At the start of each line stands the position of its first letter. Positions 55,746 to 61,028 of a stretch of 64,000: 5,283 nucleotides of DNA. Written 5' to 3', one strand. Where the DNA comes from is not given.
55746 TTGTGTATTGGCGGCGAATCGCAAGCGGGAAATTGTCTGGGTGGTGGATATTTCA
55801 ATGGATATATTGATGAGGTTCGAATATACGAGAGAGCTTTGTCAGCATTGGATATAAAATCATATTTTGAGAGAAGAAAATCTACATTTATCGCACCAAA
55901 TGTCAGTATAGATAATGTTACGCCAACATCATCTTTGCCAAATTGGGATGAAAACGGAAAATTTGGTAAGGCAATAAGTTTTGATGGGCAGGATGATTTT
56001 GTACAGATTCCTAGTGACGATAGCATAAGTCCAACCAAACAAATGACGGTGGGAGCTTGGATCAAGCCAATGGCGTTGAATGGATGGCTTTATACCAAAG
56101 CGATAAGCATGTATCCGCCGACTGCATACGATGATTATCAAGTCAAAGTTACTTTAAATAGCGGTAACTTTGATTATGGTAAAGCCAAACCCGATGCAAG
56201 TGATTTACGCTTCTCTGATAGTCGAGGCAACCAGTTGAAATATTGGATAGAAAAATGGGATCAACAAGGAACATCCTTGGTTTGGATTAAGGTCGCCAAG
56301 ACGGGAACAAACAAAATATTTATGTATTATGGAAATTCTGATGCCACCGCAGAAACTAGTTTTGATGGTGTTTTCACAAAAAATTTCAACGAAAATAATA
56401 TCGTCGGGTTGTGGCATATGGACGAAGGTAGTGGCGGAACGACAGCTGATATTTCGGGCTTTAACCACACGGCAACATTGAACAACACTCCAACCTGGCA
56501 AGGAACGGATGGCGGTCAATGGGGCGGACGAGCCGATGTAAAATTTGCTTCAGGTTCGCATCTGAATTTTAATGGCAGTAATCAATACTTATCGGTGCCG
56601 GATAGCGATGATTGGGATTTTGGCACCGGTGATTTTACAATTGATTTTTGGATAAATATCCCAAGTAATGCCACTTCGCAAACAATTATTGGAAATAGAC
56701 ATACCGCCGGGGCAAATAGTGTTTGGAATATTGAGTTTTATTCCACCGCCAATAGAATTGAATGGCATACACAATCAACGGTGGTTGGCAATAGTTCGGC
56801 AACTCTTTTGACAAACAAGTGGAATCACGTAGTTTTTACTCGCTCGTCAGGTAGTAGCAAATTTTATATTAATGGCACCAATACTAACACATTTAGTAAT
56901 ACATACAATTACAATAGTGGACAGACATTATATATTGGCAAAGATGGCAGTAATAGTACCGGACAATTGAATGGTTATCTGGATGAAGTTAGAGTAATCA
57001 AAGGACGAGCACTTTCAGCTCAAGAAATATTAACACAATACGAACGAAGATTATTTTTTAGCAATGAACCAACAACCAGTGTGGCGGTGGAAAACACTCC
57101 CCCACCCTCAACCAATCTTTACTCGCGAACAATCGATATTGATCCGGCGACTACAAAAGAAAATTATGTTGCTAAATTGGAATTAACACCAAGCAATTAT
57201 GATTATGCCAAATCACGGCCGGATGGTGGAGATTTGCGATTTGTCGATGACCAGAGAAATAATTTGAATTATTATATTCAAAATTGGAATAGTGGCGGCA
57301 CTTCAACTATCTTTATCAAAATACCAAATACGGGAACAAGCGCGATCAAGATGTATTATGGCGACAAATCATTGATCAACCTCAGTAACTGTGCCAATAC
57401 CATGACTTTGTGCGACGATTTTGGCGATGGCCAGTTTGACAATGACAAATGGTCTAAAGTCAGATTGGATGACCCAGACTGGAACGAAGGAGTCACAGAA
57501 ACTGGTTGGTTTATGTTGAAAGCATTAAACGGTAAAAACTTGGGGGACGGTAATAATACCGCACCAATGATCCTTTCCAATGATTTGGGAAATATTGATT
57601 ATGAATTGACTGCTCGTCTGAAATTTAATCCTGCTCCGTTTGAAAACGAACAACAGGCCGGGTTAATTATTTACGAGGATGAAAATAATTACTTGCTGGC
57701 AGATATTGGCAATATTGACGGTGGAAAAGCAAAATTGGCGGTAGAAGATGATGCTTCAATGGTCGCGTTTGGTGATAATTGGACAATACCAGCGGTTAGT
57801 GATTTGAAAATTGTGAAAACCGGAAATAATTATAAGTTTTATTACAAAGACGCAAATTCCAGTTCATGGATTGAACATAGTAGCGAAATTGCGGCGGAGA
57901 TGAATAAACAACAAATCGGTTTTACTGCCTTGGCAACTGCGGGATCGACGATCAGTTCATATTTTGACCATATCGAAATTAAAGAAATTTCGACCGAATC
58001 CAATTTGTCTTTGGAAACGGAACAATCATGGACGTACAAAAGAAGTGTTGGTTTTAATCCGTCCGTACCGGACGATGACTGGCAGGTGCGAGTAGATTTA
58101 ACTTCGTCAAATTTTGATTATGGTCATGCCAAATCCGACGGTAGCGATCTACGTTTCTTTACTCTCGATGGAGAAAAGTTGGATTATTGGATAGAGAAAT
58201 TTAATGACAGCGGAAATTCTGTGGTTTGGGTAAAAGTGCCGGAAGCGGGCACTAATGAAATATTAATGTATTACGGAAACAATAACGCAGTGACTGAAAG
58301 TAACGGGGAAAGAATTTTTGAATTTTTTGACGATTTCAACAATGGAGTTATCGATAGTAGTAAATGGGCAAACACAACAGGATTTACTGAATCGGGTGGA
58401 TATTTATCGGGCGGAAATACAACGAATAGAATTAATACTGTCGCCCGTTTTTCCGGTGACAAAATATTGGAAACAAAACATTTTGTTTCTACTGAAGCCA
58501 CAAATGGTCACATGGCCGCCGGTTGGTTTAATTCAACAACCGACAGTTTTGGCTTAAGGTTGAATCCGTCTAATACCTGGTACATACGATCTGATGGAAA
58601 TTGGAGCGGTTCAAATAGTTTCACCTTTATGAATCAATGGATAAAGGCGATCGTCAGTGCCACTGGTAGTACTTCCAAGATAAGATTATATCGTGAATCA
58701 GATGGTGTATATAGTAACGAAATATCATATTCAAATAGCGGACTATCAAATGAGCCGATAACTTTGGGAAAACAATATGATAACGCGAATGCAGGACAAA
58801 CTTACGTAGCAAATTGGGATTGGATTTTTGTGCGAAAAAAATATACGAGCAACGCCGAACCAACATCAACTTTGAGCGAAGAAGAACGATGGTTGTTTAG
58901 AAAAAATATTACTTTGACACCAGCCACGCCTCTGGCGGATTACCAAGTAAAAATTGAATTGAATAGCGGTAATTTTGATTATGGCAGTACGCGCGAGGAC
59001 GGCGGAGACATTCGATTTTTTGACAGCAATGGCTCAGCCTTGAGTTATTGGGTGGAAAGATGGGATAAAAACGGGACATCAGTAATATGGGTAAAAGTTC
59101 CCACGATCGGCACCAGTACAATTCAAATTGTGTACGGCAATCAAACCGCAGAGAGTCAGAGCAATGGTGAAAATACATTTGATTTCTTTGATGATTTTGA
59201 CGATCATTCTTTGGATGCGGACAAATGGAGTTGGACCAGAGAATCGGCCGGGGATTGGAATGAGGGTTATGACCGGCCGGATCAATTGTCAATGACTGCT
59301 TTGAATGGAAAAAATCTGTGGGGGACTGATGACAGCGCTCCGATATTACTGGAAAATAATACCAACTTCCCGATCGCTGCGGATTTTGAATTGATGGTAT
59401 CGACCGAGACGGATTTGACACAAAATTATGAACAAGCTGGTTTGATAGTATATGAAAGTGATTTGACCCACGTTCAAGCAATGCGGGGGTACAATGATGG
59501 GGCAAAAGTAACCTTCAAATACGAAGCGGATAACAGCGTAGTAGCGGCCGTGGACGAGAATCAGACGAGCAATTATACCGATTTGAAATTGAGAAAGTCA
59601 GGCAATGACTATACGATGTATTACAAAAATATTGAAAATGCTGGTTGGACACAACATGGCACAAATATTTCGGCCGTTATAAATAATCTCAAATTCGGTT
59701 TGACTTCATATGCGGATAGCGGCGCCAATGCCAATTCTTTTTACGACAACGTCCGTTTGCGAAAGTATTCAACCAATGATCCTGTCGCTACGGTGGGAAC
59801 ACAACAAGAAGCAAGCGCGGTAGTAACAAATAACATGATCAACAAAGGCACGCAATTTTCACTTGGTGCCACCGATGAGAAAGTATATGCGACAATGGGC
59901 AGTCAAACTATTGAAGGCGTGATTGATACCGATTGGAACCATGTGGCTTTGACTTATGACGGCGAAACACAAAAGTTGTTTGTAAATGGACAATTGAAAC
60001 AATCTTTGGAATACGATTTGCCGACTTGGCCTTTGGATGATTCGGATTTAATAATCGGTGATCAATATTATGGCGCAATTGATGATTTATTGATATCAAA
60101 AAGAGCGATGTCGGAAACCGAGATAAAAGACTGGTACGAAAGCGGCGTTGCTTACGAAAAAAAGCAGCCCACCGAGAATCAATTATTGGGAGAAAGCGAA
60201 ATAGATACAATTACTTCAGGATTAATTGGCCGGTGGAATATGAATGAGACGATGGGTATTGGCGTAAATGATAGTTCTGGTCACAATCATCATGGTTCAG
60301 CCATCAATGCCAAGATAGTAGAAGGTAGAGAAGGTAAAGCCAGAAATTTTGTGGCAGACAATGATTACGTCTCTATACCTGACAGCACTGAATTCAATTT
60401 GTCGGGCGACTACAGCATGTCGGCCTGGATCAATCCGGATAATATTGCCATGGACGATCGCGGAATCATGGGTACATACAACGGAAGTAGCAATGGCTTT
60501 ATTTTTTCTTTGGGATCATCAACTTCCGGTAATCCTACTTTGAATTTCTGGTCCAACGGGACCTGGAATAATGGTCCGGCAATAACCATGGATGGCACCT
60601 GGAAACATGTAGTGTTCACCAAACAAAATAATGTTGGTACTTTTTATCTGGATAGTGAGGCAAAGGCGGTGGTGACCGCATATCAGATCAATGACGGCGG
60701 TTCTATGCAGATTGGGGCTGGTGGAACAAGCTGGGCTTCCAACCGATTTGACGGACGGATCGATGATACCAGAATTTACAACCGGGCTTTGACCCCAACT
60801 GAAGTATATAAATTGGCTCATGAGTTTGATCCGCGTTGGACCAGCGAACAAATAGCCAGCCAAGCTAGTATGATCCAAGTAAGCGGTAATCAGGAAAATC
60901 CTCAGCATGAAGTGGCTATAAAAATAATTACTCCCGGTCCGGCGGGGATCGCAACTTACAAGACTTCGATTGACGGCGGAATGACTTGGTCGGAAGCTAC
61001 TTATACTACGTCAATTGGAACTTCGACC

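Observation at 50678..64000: Giant open reading frame, at least 13.3 kb, not reported by the ORF track, encoding a modular DUF2341/LamG/beta-propeller surface protein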

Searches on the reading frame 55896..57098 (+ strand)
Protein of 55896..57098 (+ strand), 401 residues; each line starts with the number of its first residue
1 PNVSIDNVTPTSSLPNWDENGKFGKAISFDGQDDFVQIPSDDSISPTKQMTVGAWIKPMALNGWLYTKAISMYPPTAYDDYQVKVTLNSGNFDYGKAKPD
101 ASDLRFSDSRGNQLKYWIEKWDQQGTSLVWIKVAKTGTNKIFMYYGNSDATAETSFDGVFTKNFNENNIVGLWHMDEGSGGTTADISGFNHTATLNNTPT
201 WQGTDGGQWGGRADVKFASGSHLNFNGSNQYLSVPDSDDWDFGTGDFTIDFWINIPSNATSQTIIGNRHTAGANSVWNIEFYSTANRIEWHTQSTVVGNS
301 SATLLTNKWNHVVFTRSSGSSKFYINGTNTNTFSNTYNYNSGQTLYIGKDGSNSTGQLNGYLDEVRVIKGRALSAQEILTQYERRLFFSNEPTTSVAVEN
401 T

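Call 19: search_protein_families(library=pfam, proteins=[window:55896-57098:+], max_evalue=0.1)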
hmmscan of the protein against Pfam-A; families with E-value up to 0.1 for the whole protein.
window:55896-57098:+ (401 aa): 4 families
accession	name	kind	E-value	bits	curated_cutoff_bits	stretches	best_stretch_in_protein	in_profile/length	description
PF13385.13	Laminin_G_3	-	4.4e-29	102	27.6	2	226-378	1-150/151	Concanavalin A-like lectin/glucanases superfamily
PF10102.14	DUF2341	-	1.5e-15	57.9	23.4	1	100-165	1-69/84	Domain of unknown function (DUF2341)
PF18290.7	Nudix_hydro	-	0.026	15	26.5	1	112-137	27-52/80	Nudix hydrolase domain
PF02210.31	Laminin_G_2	-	0.047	14.6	22.9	1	293-366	39-122/126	Laminin G domain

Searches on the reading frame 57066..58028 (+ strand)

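Call 19: search_protein_families(library=pfam, proteins=[window:57066-58028:+], max_evalue=0.1)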
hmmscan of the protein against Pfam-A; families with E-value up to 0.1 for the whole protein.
window:57066-58028:+ (321 aa): 4 families
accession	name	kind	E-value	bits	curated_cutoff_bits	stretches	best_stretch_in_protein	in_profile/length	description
PF10102.14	DUF2341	-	9.7e-18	64.8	23.4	1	53-130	1-82/84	Domain of unknown function (DUF2341)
PF17851.8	GH43_C2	-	6e-06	26.5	22.7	1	128-280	12-165/203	Beta xylosidase C-terminal Concanavalin A-like domain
PF07081.18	DUF1349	-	1.4e-05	25.2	32.4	1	163-307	36-178/179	Protein of unknown function (DUF1349)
PF00282.25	Pyridoxal_deC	-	0.096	11.8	27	0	272-316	184-231/375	Pyridoxal-dependent decarboxylase conserved domain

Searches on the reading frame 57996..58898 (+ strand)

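Call 19: search_protein_families(library=pfam, proteins=[window:57996-58898:+], max_evalue=0.1)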
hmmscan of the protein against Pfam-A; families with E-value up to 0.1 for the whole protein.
window:57996-58898:+ (301 aa): 1 family
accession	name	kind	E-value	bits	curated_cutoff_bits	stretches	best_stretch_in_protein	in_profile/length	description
PF10102.14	DUF2341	-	7e-25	87.7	23.4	1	48-125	1-82/84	Domain of unknown function (DUF2341)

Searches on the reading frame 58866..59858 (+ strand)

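Call 19: search_protein_families(library=pfam, proteins=[window:58866-59858:+], max_evalue=0.1)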
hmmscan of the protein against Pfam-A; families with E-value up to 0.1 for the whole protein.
window:58866-59858:+ (331 aa): 3 families
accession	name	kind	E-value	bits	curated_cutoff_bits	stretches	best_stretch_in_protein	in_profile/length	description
PF10102.14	DUF2341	-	4.6e-27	94.7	23.4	1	45-122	1-82/84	Domain of unknown function (DUF2341)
PF07081.18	DUF1349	-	1.1e-08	35.4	32.4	1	140-294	15-172/179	Protein of unknown function (DUF1349)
PF17851.8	GH43_C2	-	1.5e-07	31.7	22.7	1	109-270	2-162/203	Beta xylosidase C-terminal Concanavalin A-like domain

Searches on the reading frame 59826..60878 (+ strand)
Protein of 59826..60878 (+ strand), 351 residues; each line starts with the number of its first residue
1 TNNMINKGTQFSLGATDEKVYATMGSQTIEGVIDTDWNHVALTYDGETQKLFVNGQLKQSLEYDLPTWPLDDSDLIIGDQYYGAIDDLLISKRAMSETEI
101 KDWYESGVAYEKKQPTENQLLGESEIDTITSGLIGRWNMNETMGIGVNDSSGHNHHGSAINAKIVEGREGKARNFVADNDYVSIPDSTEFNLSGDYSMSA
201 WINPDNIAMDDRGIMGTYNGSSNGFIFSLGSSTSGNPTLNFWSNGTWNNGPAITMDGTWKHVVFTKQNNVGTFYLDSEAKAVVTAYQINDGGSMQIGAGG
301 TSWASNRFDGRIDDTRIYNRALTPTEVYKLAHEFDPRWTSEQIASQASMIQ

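Call 19: search_protein_families(library=pfam, proteins=[window:59826-60878:+], max_evalue=0.1)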
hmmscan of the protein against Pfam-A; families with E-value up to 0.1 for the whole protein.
window:59826-60878:+ (351 aa): 3 families
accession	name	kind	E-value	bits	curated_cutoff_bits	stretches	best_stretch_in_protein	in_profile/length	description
PF13385.13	Laminin_G_3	-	2e-41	142.1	27.6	2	179-327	4-150/151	Concanavalin A-like lectin/glucanases superfamily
PF02210.31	Laminin_G_2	-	0.0006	20.7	22.9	0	255-317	51-123/126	Laminin G domain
PF02973.23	Sialidase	-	0.0049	16.8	26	1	288-333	141-187/189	Sialidase, N-terminal domain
